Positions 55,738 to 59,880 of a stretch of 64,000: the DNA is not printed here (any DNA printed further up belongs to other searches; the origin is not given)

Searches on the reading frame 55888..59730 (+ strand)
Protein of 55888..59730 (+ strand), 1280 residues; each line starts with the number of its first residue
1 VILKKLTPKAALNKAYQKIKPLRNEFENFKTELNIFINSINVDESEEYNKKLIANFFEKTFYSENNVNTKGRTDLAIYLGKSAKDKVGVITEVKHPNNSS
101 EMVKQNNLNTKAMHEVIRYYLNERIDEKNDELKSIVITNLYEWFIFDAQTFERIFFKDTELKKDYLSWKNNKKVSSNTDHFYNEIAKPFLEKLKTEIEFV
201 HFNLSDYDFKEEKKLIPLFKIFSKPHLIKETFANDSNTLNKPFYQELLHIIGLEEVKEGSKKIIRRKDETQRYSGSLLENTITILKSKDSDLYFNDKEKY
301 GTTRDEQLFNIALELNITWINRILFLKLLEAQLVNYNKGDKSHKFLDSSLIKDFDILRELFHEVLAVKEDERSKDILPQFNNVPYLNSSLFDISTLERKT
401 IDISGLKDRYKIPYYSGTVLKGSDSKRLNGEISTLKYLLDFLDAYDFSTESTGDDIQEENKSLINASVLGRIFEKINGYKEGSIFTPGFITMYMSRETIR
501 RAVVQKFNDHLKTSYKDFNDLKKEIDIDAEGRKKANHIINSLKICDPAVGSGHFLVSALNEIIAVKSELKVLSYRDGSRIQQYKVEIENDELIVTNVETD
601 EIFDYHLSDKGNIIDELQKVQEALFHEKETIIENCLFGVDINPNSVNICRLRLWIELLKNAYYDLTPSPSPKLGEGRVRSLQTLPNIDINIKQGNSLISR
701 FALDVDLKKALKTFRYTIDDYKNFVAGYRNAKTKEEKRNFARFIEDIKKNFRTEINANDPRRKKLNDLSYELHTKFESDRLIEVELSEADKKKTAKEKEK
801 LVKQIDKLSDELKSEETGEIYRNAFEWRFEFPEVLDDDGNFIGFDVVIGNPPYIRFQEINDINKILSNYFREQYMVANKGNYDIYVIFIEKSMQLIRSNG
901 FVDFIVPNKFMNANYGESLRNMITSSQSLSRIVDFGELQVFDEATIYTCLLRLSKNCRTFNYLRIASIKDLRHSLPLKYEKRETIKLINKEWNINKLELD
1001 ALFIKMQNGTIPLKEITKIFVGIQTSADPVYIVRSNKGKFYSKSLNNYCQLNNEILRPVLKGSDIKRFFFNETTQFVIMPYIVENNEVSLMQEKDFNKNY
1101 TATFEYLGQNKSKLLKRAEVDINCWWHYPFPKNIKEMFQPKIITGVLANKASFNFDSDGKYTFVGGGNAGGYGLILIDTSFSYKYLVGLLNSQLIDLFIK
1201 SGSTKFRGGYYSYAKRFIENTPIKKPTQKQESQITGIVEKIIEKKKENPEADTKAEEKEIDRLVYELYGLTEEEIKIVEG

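Call 80: search_protein_families(library=pfam, proteins=[window:55888-59730:+], max_evalue=0.0001)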
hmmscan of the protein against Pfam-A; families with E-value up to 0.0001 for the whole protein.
window:55888-59730:+ (1280 aa): 5 families
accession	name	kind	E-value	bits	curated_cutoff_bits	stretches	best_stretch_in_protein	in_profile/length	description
PF25120.1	DUF7814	-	2.7e-87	292.7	27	1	236-464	1-228/228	Domain of unknown function (DUF7814)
PF23653.1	DUF7149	-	2.3e-82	276.5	27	1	7-235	2-239/239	Domain of unknown function (DUF7149)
PF07669.17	Eco57I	-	1.2e-43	149.6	25.3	1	634-941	1-171/171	Eco57I restriction-modification methylase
PF12950.13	TaqI_C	-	8.1e-10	39.4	26.5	1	1058-1223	2-118/118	TaqI-like C-terminal specificity domain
PF20473.4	MmeI_Mtase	-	1.7e-06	27.9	27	0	536-655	15-84/259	MmeI, DNA-methyltransferase domain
